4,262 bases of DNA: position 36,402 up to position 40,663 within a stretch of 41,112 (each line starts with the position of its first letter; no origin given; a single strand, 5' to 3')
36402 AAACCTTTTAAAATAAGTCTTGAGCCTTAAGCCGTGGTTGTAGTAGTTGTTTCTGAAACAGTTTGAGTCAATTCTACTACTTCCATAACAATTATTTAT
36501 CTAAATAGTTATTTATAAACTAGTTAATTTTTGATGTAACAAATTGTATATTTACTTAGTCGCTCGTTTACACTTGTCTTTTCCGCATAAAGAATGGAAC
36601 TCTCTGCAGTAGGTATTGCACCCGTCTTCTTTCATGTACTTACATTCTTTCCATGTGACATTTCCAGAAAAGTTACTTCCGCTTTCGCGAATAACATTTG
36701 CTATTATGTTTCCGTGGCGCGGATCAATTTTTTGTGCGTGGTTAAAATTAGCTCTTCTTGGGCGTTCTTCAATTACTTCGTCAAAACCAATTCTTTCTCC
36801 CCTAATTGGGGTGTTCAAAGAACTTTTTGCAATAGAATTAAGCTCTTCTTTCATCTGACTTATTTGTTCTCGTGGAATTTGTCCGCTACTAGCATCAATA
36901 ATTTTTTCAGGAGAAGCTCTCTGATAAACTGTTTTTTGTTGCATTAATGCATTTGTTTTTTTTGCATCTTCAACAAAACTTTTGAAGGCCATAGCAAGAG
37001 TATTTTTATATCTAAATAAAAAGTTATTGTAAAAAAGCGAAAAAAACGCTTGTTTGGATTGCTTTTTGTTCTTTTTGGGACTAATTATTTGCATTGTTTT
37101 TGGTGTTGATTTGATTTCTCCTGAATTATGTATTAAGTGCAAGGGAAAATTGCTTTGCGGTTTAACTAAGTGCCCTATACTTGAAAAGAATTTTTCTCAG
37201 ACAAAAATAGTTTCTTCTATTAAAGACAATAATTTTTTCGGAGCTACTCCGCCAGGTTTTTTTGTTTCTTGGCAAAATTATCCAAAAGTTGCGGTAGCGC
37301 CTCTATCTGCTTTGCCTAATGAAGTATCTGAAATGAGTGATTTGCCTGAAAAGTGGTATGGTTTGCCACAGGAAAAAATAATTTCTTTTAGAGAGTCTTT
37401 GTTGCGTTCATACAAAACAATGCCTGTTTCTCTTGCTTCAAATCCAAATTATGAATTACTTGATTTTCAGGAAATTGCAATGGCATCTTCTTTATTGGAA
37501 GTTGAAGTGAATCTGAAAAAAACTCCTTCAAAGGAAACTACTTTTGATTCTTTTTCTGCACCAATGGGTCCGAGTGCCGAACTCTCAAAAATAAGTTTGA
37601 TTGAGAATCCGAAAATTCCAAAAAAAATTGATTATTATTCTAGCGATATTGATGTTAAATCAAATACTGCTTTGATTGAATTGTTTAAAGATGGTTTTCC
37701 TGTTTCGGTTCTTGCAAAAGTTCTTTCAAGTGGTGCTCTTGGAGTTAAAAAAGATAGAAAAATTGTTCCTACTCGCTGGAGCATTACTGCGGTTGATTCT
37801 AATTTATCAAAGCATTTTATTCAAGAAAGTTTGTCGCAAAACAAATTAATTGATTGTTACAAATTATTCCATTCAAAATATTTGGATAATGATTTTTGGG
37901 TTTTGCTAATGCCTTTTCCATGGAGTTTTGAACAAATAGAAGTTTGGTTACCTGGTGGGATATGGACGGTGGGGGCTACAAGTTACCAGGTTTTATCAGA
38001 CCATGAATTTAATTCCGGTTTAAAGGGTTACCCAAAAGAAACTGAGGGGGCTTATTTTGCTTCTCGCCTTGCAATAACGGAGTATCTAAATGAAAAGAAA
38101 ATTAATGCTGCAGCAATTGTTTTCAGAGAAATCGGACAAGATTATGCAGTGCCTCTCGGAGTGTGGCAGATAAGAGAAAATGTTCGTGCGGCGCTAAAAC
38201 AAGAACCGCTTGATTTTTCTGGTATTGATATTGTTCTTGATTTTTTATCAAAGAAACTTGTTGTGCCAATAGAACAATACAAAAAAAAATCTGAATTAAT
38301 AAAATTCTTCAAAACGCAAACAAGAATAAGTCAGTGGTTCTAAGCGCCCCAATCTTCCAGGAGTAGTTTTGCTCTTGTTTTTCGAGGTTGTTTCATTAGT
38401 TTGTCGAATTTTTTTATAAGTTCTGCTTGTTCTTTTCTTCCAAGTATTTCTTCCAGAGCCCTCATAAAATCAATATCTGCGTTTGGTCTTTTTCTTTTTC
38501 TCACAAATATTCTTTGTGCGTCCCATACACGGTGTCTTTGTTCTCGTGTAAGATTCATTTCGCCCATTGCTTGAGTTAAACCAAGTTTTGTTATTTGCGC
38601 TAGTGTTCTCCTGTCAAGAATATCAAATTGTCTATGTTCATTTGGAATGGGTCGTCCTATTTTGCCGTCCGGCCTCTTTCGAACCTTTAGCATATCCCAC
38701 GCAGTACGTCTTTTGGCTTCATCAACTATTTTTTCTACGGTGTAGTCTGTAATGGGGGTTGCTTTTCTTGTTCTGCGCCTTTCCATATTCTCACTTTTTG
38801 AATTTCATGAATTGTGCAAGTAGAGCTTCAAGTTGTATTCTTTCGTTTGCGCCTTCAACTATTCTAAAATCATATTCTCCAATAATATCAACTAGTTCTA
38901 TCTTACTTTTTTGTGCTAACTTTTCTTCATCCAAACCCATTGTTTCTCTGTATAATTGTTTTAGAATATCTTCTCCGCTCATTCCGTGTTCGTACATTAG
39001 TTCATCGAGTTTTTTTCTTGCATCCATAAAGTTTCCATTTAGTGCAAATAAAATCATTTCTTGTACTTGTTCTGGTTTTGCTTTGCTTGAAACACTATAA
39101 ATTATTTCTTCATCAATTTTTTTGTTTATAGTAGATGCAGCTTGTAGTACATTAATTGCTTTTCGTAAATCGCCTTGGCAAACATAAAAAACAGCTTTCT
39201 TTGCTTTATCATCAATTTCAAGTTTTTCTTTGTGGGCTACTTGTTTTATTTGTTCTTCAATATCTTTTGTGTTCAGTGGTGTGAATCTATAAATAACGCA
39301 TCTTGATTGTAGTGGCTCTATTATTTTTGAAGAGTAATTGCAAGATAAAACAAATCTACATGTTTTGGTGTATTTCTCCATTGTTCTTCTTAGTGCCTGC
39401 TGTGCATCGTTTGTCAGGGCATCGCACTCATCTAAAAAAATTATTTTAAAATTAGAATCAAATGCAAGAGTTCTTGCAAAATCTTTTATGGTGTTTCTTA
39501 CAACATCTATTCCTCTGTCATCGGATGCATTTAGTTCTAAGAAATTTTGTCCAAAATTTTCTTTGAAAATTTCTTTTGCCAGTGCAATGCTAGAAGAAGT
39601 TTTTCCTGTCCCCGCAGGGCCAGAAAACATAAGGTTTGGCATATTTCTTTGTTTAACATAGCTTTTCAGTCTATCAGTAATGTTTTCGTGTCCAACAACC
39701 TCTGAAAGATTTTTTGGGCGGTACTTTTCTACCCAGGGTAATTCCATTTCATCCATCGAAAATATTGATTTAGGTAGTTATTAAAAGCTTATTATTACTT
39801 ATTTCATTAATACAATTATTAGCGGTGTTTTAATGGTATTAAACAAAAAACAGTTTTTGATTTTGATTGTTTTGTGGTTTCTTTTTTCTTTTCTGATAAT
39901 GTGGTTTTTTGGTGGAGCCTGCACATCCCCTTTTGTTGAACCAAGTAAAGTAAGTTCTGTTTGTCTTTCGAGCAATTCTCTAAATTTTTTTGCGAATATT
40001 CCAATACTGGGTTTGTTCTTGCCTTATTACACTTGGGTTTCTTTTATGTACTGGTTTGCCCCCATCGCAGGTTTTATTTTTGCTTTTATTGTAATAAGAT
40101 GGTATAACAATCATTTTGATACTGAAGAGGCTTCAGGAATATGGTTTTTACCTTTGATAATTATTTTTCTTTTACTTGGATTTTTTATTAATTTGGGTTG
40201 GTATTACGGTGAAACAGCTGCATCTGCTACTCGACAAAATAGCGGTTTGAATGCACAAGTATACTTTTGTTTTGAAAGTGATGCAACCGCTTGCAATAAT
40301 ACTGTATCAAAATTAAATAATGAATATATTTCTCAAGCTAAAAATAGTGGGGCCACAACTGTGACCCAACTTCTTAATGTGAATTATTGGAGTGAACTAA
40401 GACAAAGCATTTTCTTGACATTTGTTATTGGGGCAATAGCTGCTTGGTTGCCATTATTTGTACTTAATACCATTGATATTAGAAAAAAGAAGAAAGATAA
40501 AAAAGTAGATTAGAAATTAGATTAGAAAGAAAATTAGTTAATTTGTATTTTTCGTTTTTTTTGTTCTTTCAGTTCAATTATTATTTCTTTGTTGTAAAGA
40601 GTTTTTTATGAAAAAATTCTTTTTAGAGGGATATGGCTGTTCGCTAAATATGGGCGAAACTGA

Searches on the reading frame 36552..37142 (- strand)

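Call 29: search_protein_families(library=pfam, proteins=[window:36552-37142:-])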
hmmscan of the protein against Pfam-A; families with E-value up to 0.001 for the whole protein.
window:36552-37142:- (196 aa): 0 families

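Call 39: search_protein_families(library=pfam, proteins=[window:36552-37142:-], max_evalue=1)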
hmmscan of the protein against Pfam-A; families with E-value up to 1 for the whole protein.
window:36552-37142:- (196 aa): 1 family
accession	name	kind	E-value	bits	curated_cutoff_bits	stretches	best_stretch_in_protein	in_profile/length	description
PF05224.17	NDT80_PhoG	-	0.059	14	27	1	49-132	47-134/180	NDT80 / PhoG like DNA-binding family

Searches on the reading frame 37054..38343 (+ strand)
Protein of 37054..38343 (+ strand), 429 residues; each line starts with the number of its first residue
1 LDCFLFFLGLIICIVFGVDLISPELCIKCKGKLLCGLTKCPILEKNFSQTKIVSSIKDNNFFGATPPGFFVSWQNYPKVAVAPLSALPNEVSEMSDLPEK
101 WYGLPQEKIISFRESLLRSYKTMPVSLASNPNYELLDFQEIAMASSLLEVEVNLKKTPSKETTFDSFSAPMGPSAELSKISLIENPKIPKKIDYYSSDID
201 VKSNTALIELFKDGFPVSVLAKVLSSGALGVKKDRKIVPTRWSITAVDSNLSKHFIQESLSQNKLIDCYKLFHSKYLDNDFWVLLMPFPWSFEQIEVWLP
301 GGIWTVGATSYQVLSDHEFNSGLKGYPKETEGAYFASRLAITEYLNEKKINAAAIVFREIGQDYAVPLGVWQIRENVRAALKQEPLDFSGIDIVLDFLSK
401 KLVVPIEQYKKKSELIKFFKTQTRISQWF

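Call 18: search_protein_families(library=ncbifam, proteins=[window:37054-38343:+], max_evalue=0.1)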
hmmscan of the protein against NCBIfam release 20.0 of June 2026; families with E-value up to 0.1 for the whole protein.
window:37054-38343:+ (429 aa): 1 family
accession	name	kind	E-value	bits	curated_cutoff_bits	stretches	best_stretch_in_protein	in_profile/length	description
NF041387.1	DNArepr_NreA_Halo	equivalog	1.5e-80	271.3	700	1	49-421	37-412/417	DNA repair protein NreA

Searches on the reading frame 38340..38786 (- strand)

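Call 29: search_protein_families(library=pfam, proteins=[window:38340-38786:-])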
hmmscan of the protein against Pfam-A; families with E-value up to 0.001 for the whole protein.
window:38340-38786:- (148 aa): 0 families

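Call 39: search_protein_families(library=pfam, proteins=[window:38340-38786:-], max_evalue=1)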
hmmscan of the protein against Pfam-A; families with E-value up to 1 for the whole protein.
window:38340-38786:- (148 aa): 1 family
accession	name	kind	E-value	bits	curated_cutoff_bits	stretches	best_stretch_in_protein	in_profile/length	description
PF06612.16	DUF1146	-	0.36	11.3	25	1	126-143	15-32/48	Protein of unknown function (DUF1146)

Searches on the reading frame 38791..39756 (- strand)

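Call 39: search_protein_families(library=pfam, proteins=[window:38791-39756:-], max_evalue=1)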
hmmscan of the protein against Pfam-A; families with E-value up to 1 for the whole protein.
window:38791-39756:- (321 aa): 34 families (the best 25 are shown)
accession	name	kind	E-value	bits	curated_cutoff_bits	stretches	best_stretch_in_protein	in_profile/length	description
PF08542.16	Rep_fac_C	-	6.6e-25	87.8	23.6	1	227-315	2-88/88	Replication factor C C-terminal domain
PF00004.35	AAA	-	2.6e-16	60.7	21.2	1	42-158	1-128/131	ATPase family associated with various cellular activities (AAA)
PF13177.12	DNA_pol3_delta2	-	7.4e-11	42.7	27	2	82-161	82-160/161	DNA polymerase III, delta subunit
PF25361.1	AAA_lid_RFC1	-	9.6e-08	31.8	34.9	1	165-215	3-53/59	RFC1-like, AAA+ ATPase lid domain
PF21960.2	RCF1-5-like_lid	-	2e-06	28.1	27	1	170-208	3-42/43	RCF1/5-like, AAA+ ATPase lid domain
PF05496.18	RuvB_N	-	2e-06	28.1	27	1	13-130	2-112/159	Holliday junction DNA helicase RuvB P-loop domain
PF13173.12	AAA_14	-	3e-06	27.7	27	1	42-164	5-126/129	AAA domain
PF03215.21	Rad17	-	4.2e-06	27.3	23.8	1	6-64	7-70/186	Rad17 P-loop domain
PF16193.11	AAA_assoc_2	-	8e-06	26.5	34.3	1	176-221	2-53/81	AAA C-terminal domain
PF04851.21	ResIII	-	9.5e-05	22.8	22.5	1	27-115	12-95/164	Type III restriction enzyme, res subunit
PF25199.1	nSTAND_NTPase5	-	0.00012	22.3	34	1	25-141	27-134/145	Novel STAND NTPase 5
PF13191.12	AAA_16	-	0.00018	22.5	32.6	1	20-66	2-51/167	AAA ATPase domain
PF14532.12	Sigma54_activ_2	-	0.00022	21.9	25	1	25-142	9-110/138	Sigma-54 interaction domain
PF01695.23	IstB_IS21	-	0.00028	20.9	24.1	1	36-72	89-125/238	IstB-like ATP binding protein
PF01078.27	Mg_chelatase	-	0.0013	18.6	20.3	0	17-66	2-48/207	Magnesium chelatase, subunit ChlI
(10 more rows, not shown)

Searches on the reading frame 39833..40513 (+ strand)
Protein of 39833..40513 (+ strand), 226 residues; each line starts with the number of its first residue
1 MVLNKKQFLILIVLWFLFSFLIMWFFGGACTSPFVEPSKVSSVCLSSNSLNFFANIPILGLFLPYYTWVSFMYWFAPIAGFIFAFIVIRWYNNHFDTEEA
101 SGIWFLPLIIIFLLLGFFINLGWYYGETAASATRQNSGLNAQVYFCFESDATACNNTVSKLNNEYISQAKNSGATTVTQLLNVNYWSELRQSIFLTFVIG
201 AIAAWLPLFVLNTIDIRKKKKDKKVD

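Call 39: search_protein_families(library=pfam, proteins=[window:39833-40513:+], max_evalue=1)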
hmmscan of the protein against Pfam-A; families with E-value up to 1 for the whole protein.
window:39833-40513:+ (226 aa): 2 families
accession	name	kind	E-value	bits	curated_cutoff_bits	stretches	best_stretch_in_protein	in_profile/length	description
PF20662.3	COG4_C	-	0.074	13.2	26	1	136-194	33-88/231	Conserved oligomeric Golgi complex subunit 4, C-terminal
PF06305.16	LapA_dom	-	0.13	12.6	28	1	193-221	23-54/64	Lipopolysaccharide assembly protein A domain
